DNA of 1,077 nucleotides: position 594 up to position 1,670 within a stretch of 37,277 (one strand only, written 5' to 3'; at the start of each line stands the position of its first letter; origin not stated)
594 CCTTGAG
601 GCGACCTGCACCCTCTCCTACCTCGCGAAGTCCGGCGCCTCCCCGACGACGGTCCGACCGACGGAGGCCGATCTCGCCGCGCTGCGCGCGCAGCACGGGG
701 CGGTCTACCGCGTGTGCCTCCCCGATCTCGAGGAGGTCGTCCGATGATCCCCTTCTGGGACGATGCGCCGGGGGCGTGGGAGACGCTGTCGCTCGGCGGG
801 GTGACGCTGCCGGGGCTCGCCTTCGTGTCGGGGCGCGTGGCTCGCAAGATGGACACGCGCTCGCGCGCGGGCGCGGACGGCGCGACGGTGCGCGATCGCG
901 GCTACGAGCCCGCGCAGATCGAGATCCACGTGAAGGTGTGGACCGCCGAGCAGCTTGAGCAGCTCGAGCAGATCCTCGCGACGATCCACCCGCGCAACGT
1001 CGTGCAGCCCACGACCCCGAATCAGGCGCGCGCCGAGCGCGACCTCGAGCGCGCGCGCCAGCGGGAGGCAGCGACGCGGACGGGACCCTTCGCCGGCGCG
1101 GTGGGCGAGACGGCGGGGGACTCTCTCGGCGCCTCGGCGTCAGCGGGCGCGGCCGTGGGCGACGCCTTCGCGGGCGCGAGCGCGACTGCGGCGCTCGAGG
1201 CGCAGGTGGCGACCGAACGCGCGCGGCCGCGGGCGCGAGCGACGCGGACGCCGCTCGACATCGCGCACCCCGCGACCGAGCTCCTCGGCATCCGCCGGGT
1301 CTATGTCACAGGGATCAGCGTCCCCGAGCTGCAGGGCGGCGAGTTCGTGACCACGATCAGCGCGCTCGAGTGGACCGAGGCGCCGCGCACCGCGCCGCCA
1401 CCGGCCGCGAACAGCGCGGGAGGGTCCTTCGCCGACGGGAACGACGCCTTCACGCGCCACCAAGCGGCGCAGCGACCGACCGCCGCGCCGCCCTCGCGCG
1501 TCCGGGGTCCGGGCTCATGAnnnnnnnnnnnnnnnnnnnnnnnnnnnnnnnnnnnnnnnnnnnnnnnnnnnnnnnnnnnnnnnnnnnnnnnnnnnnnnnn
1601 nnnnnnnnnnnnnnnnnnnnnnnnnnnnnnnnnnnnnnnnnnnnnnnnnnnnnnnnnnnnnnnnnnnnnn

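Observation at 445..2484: Four tightly coupled genes of unknown function: HTH, split Mu-gpN-like domain protein, small helical protein, tail-anchored zinc-ribbon protein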

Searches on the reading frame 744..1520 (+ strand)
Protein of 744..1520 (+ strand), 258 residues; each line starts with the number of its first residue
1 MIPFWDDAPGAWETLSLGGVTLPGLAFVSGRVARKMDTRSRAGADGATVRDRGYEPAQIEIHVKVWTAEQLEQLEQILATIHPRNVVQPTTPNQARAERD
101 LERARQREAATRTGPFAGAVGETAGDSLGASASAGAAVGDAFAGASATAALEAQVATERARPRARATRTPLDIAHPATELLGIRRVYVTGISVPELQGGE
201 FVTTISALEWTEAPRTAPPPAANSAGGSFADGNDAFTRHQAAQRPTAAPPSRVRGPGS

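Call 6: search_protein_families(library=pfam, proteins=[window:744-1517:+], max_evalue=1)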
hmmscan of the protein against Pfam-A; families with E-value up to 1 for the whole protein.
window:744-1517:+ (258 aa): 2 families
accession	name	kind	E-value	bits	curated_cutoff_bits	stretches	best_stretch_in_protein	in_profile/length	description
PF19512.4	DUF6046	-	0.11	12.9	27.4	1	169-203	69-103/122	Domain of unknown function (DUF6046)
PF03988.17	DUF347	-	0.71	10.6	28.2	0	118-159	10-51/52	Repeat of Unknown Function (DUF347)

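Call 7: search_protein_families(library=phrogs, proteins=[window:744-1517:+], max_evalue=1)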
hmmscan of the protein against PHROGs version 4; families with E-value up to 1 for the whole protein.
window:744-1517:+ (258 aa): 0 families

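Call 8: find_encoding_contigs(protein=window:744-1520:+, flank=10000, max_places=10)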
Protein window:744-1520:+ (258 aa): 1 contig read that carries it; 1 place shown.
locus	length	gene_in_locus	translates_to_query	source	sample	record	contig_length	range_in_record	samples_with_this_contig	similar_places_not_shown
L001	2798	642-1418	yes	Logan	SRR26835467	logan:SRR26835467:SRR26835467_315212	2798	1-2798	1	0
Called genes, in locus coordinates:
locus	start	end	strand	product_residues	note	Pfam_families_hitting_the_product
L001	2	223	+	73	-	?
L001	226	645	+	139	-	-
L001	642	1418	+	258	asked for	-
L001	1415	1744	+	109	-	-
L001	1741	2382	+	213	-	-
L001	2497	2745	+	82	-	-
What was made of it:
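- Checked: A gene caller chose ATG 328 (call 8).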

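Call 9: search_protein_families(library=padloc, proteins=[window:744-1517:+], max_evalue=1)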
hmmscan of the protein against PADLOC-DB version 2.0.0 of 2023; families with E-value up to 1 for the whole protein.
window:744-1517:+ (258 aa): 0 families

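Call 10: search_protein_families(library=ncbifam, proteins=[window:744-1517:+], max_evalue=1)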
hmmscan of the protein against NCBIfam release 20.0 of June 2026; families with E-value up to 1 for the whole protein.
window:744-1517:+ (258 aa): 0 families

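Call 11: find_homologous_proteins(query=window:744-1517:+, max_evalue=0.001)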
Query window:744-1517:+ (258 aa): 9 proteins with E <= 0.001 among 8000 candidates.
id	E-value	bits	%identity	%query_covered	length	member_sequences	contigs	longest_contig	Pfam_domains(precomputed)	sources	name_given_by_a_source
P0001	9.2e-160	548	100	100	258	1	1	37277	-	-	-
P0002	1.1e-109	384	76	98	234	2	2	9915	-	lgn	-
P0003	7.3e-95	335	65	100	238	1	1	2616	-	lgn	-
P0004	4.0e-93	330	65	98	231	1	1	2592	-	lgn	-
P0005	2.0e-77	278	54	98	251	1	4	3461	-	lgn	-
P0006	4.9e-76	274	56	91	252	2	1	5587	-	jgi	jgi:hypothetical protein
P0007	9.8e-66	240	49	98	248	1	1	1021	-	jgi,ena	-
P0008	4.4e-52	195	48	97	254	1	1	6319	-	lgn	-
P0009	1.3e-49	187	43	97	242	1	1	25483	-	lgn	-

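Call 12: find_encoding_contigs(protein=P0009, flank=10000, max_places=4)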
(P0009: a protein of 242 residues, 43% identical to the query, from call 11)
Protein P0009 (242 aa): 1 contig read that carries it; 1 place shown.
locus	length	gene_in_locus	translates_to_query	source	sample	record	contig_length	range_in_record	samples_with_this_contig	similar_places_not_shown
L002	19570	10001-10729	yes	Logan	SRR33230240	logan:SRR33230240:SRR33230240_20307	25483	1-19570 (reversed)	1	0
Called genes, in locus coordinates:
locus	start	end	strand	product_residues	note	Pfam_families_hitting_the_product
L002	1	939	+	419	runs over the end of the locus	PF01343:Peptidase_S49 (faint)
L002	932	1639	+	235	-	PF02924:HDPD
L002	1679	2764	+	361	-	PF03864:Phage_cap_E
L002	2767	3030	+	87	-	-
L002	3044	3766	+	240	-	-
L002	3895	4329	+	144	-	-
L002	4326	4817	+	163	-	-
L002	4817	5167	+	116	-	-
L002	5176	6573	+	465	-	PF10758:DUF2586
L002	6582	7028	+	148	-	-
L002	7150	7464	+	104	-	PF20941:DUF6848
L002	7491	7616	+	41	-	-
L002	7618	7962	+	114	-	-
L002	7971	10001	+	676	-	PF20155:TMP_3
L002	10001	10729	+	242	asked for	-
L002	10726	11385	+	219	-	-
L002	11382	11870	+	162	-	-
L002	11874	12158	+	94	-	-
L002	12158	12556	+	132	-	-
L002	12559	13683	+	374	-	PF04865:Baseplate_J, PF26078:Baseplate_J_M (weak)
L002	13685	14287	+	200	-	-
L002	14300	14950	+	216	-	-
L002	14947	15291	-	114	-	-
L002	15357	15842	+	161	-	-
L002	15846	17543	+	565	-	-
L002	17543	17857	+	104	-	-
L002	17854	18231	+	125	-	PF10805:DUF2730 (faint)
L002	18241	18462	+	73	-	-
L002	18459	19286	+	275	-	-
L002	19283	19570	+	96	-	?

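Call 13: find_encoding_contigs(protein=P0002, flank=10000, max_places=4)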
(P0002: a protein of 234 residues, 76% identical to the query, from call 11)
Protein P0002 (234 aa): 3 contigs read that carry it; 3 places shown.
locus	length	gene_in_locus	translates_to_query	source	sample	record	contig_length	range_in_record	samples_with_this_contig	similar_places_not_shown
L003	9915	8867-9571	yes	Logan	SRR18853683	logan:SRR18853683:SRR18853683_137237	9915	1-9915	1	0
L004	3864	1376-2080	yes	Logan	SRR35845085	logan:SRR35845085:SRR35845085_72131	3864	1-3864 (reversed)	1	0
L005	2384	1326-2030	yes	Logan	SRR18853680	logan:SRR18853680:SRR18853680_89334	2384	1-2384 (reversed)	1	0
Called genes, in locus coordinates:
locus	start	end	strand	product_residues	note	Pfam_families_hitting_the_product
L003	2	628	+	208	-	?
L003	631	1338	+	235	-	PF02924:HDPD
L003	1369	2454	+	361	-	PF03864:Phage_cap_E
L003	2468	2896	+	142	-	-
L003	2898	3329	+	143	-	PF05069:Phage_tail_S (faint)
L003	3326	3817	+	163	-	-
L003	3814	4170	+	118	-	-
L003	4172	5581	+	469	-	PF10758:DUF2586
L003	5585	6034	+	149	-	-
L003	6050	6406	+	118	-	PF20941:DUF6848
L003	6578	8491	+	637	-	PF20155:TMP_3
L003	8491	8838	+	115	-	-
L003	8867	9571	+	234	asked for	-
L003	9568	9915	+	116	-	?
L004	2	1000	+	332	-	?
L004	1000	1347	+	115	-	-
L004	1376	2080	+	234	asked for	-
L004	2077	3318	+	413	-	-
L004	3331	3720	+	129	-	PF10934:Sheath_initiator (weak)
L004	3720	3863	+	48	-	?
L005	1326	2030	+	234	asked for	-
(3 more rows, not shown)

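Call 14: find_encoding_contigs(protein=P0008, flank=10000, max_places=4)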
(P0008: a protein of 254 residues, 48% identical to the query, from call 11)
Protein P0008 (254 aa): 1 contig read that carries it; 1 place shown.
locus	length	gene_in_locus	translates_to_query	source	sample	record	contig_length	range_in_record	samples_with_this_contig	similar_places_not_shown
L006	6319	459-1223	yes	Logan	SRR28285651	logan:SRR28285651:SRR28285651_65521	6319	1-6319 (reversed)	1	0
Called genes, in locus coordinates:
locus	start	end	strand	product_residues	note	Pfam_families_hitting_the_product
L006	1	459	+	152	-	?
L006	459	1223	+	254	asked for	-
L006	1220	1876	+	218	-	-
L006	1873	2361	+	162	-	-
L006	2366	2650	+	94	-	-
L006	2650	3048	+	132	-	-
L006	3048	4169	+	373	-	PF04865:Baseplate_J, PF26078:Baseplate_J_M (weak)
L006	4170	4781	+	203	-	-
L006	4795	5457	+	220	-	-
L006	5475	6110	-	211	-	-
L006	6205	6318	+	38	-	?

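Call 15: find_encoding_contigs(protein=P0006, flank=10000, max_places=4)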
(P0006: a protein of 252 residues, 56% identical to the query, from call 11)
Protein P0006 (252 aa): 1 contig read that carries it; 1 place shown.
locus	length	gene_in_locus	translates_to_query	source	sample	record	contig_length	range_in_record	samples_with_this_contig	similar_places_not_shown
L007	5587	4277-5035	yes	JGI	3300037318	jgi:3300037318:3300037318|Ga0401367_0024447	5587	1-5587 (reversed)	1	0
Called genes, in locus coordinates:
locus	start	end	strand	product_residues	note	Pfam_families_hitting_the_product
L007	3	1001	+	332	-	?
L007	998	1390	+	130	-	-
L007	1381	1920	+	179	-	-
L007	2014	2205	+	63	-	-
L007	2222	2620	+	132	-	PF02924:HDPD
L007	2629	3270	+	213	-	-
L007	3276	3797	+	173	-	-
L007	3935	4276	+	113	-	-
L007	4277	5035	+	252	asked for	-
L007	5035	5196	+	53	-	-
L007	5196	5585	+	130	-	?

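Call 20: search_solved_structures(query=A1, max_evalue=10, show_alignments=2)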
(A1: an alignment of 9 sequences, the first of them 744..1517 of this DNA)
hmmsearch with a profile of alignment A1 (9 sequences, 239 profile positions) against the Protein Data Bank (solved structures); distinct sequences matched with E-value up to 10: 0.

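Call 23: find_related_loci(query=A1, collection=genome_contigs, flank=10000)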
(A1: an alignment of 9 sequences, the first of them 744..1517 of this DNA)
Query A1 (258 aa) in genome_contigs; peptide patterns used: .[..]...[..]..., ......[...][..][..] (x = any residue, [..] = any of these).
599 stretches matched a pattern, but none encodes a relative of the query by tblastn (E <= 1e-3).

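Call 24: find_related_loci(query=A1, collection=viral_contigs, flank=10000)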
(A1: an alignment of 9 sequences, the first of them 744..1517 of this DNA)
Query A1 (258 aa) in viral_contigs; peptide patterns used: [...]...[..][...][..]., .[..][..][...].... (x = any residue, [..] = any of these).
22 stretches matched a pattern, but none encodes a relative of the query by tblastn (E <= 1e-3).
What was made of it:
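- Tried and rejected: Scans with the g2 alignment found nothing in GTDB genomes or IMG/VR (calls 23, 24).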

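Call 25: find_related_loci(query=A1, collection=metagenome_contigs, flank=10000)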
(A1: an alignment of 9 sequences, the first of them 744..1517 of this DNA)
Query A1 (258 aa) in metagenome_contigs; peptide patterns used: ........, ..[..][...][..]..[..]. (x = any residue, [..] = any of these).
197 stretches matched a pattern; 2 encode a relative of the query (tblastn E <= 1e-3); 2 distinct loci.
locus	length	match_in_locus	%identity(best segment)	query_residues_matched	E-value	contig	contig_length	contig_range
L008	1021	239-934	49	2-253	5e-74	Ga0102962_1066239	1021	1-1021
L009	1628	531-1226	46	2-254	2e-59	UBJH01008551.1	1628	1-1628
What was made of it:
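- Tried and rejected: The metagenome scan gave two short contigs (call 25).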

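Call 31: predict_structure(alignment_id=A1)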
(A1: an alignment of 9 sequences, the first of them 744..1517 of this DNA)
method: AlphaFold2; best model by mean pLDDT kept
length: 258 residues; sequences in the alignment: 9
mean_pLDDT: 68.2   pTM: 0.46
mean pLDDT of the five models: 68.2, 67.9, 64.3, 64.0, 61.8
residues with pLDDT >= 90: 37; 70-90: 90; 50-70: 75; < 50: 56
segments of 3 or more residues with pLDDT < 50: 1-9, 38-42, 46-49, 85-89, 118-123, 125-132, 223-233
pLDDT, mean of each block of 10 residues (from residue 1): 39 80 89 57 50 75 91 89 55 76 80 56 48 51 69 78 63 89 89 87 91 67 45 53 53 49
secondary structure, 60 per line:
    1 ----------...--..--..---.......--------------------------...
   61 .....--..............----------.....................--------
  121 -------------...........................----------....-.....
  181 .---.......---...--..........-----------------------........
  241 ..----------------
elements in order: E25-31 E58-65 H68-81 H92-112 H134-160 E171-174 H176-181 E185-191 E195-197 E200-209 H233-242

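Call 35: search_protein_representatives(alignment_id=A1)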
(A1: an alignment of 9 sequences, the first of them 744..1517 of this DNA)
Query: 9 sequences, 239 profile positions. Proteins with E-value up to 0.001 (for the whole library): 1591; up to 1e-10: 752; up to 1e-30: 19. The best 150 are listed.
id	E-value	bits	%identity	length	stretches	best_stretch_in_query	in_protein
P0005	1.1e-111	388.8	-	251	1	1-234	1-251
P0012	1.7e-83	296.5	-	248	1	1-236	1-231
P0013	1.2e-63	231.5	-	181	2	1-86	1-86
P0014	3.1e-43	164.7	-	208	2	2-86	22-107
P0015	2.7e-42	161.6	-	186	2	1-86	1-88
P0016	2.9e-39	151.6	-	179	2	1-86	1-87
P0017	1.0e-38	149.8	-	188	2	3-85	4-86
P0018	2.7e-37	145.2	-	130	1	35-170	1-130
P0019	1.1e-34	136.7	-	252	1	5-209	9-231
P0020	1.5e-33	133.0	-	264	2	2-86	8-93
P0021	3.6e-33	131.7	-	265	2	3-86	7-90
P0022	3.4e-32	128.5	-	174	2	1-86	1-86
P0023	1.7e-31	126.2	-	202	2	3-86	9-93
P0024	2.2e-31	125.8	-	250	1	3-216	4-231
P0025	3.1e-31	125.4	-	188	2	3-86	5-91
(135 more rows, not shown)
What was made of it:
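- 744..1520 (+): g2: tail-tube initiator / Dit-like baseplate protein, equivalent to Mx4 p60 and a remote relative of Mu gp43/N. A profile search finds 1591 relatives (call 35).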

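Call 36: fold_search(model_id=the predicted structure, library=pdb)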
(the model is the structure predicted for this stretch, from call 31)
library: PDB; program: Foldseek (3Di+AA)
matches with E <= 10: 112; with E <= 0.001: 0
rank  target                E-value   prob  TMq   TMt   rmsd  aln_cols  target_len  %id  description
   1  9rku_A1               2.8e-02  0.96  0.30  0.20  13.8       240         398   10  Agrobacterium phage 7-7-1 baseplate (released 2025-12-10)
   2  8fqc_U1               3.6e-02  0.97  0.30  0.21  13.3       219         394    9  Structure of baseplate with receptor binding complex of Agrobacterium phage Milano (released 2024-01-31)
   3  7kh1_A3               4.3e-02  0.47  0.25  0.26  26.6       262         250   14  Baseplate Complex for Myoviridae Phage XM1 (released 2021-10-27)
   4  9ki1_u                1.1e-01  0.57  0.24  0.16  15.1       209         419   10  Baseplate structure of Escherichia phage Mu (released 2025-02-12)
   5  9b45_S                1.2e-01  0.63  0.24  0.34  13.8       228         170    8  Pseudomonas phage Pa193 baseplate complex and tail fiber (released 2024-10-16)
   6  8eon_D                2.7e-01  0.57  0.30  0.37  10.3       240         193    5  Pseudomonas phage E217 baseplate complex (released 2023-07-26)
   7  9g8s_S                2.7e-01  0.51  0.27  0.34  17.3       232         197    8  C3 reconstruction of extended phiCD508 needle (released 2025-04-09)
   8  9ki1_0                3.3e-01  0.44  0.26  0.16  15.0       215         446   10  Baseplate structure of Escherichia phage Mu (released 2025-02-12)
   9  7yfz_a                3.3e-01  0.38  0.23  0.30  19.2       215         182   11  Cyanophage Pam3 baseplate proteins (released 2023-01-18)
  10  9gb2_S                3.3e-01  0.33  0.25  0.30  16.3       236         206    8  Extended phiCD508 baseplate (released 2025-03-26)
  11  9euf_M                3.7e-01  0.25  0.27  0.29  16.8       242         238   11  Cryo-EM structure of Staphylococcus aureus bacteriophage phi812 baseplate in the pre-contraction state - complete (released 2025-04-09)
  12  5m5w_A                3.9e-01  0.06  0.12  0.03  30.0       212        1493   10  RNA Polymerase I open complex (released 2016-12-07)
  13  4v96_AS               4.2e-01  0.28  0.25  0.26  12.8       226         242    8  The structure of a 1.8 MDa viral genome injection device suggests alternative infection mechanisms (released 2014-07-09)
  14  9b45_V                4.4e-01  0.30  0.26  0.34  16.5       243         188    8  Pseudomonas phage Pa193 baseplate complex and tail fiber (released 2024-10-16)
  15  9mt4_P                5.7e-01  0.16  0.23  0.36  16.8       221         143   10  Connector structure of phage JohannRWettstein (Bas63) (released 2025-11-19)
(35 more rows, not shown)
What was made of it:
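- Closest known: Phage Mu gp43. Different: g2 is 258 aa, shorter than the Mu baseplate chains its model matched (419 and 446 aa, call 36).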

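Call 37: fold_search(model_id=the predicted structure, library=viral)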
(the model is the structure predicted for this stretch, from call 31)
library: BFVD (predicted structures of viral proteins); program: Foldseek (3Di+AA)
matches with E <= 10: 372; with E <= 0.001: 4
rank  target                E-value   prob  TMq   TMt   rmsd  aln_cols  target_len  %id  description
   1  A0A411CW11            1.0e-06  1.00  0.42  0.57   5.2       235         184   15  (no name in the UniProt tables at hand)
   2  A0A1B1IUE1            1.8e-05  1.00  0.32  0.38  10.2       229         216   12  (no name in the UniProt tables at hand)
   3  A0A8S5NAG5            4.7e-05  1.00  0.31  0.39  15.2       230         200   13  Uncharacterized protein [Siphoviridae sp. ct8hR1]
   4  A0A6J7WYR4            8.4e-04  0.98  0.24  0.31  19.5       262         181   10  Dit-like phage tail protein N-terminal domain-containing protein [uncultured Caudovirales phage]
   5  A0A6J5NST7            3.2e-03  0.63  0.20  0.10  17.7       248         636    9  Uncharacterized protein [uncultured Caudovirales phage]
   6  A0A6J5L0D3            4.7e-03  0.97  0.22  0.26  17.7       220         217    9  DUF6046 domain-containing protein [uncultured Caudovirales phage]
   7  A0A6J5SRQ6            1.1e-02  0.96  0.25  0.26  13.1       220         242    9  DUF6046 domain-containing protein [uncultured Caudovirales phage]
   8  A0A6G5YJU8            1.3e-02  0.87  0.29  0.34  20.5       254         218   11  (no name in the UniProt tables at hand)
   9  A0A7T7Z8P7            1.3e-02  0.60  0.24  0.22  17.8       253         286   12  (no name in the UniProt tables at hand)
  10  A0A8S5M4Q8            1.7e-02  0.87  0.24  0.30  16.9       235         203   12  Secretion system protein [Siphoviridae sp. ct0d96]
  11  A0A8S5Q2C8            1.7e-02  0.85  0.22  0.18  24.1       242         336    8  DUF6046 domain-containing protein [Siphoviridae sp. ctOCb13]
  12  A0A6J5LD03            1.8e-02  0.96  0.24  0.25  12.2       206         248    8  DUF6046 domain-containing protein [uncultured Caudovirales phage]
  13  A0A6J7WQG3            1.8e-02  0.47  0.21  0.12  21.6       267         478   14  Uncharacterized protein [uncultured Caudovirales phage]
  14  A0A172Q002            1.8e-02  0.41  0.22  0.24  15.6       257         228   11  Major structural protein [Acinetobacter phage vB_AbaM_ME3]
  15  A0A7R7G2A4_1          2.0e-02  0.96  0.24  0.06  17.4       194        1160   10  (no name in the UniProt tables at hand)
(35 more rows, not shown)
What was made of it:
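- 744..1520 (+): The AF2 model's best PDB and BFVD matches are baseplate, tube or Dit-like proteins (calls 31, 36, 37).
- On Mu gp43/N tube initiator (PF07157 DNA_circ_N): BFVD matches reach E 1e-6 and include Dit-like, DUF6046 and DNA-circulation N-terminal proteins (calls 31, 36, 37).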

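Call 38: find_encoding_contigs(protein=P0005, flank=10000, max_places=6)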
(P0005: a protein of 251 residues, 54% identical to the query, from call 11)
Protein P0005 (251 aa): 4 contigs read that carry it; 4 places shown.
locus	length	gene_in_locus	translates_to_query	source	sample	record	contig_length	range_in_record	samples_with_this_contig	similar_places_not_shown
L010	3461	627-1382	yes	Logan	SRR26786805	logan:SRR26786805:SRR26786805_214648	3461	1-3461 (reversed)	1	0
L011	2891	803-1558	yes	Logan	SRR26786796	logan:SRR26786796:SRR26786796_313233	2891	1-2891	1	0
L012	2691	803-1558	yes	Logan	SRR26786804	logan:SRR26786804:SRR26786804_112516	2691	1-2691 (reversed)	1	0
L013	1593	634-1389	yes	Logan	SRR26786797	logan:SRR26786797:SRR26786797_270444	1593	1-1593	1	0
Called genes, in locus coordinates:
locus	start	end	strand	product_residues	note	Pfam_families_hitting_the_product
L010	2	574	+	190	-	?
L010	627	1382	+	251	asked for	-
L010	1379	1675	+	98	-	-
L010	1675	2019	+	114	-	-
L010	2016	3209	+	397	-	-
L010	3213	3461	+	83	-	?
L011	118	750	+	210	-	-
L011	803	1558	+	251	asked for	-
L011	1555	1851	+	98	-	-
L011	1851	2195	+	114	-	-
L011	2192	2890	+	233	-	?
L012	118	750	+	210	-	-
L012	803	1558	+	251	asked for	-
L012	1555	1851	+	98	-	-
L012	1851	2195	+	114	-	-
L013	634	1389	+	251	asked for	-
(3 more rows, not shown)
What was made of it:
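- terS and g2 are adjacent in three lineages (calls 15, 38).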

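Call 39: find_encoding_contigs(protein=P0003, flank=10000, max_places=4)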
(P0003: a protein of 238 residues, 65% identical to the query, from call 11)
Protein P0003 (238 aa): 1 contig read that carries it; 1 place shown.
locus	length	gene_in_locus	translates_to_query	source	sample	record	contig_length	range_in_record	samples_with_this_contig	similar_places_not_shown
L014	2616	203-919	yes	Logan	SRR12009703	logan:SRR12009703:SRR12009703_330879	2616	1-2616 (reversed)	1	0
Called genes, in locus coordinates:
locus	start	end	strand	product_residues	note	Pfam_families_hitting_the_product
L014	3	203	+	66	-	?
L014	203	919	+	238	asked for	-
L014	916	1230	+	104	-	-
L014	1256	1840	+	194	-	-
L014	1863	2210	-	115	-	-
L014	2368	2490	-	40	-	-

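Call 40: find_encoding_contigs(protein=P0004, flank=10000, max_places=4)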
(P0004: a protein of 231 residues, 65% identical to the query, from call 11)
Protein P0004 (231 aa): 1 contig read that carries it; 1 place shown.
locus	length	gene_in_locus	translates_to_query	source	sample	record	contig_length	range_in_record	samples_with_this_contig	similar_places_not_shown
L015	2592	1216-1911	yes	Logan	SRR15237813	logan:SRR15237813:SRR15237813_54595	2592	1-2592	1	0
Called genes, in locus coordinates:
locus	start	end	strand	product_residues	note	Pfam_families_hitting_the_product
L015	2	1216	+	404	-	?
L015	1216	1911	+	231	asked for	-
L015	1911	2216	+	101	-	-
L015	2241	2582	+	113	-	-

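Call 48: search_dna_similar(query=window:744-1517:+, collection=phages, mode=protein, max_evalue=0.001, max_rows=25)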
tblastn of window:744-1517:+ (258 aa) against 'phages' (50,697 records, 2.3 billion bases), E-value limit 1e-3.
Records with a match: 2; places in all: 2; records where one place covers at least 80% of the query: 0.
Best place of each record, by identity: <60% 2.
By first word of the organism name: Myxococcus 2.
By host as written in the record: Myxococcus sp. 1; Myxococcus xanthus DZ1 1.
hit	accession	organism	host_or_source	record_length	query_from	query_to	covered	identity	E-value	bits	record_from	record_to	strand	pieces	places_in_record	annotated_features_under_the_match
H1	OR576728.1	Myxococcus phage Mx4 ts27htf-1hrm-1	Myxococcus sp.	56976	3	81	31%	34.2%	2e-7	57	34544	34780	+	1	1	hypothetical protein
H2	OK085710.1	Myxococcus phage Mx4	Myxococcus xanthus DZ1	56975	3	81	31%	34.2%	2e-7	57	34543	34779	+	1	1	hypothetical protein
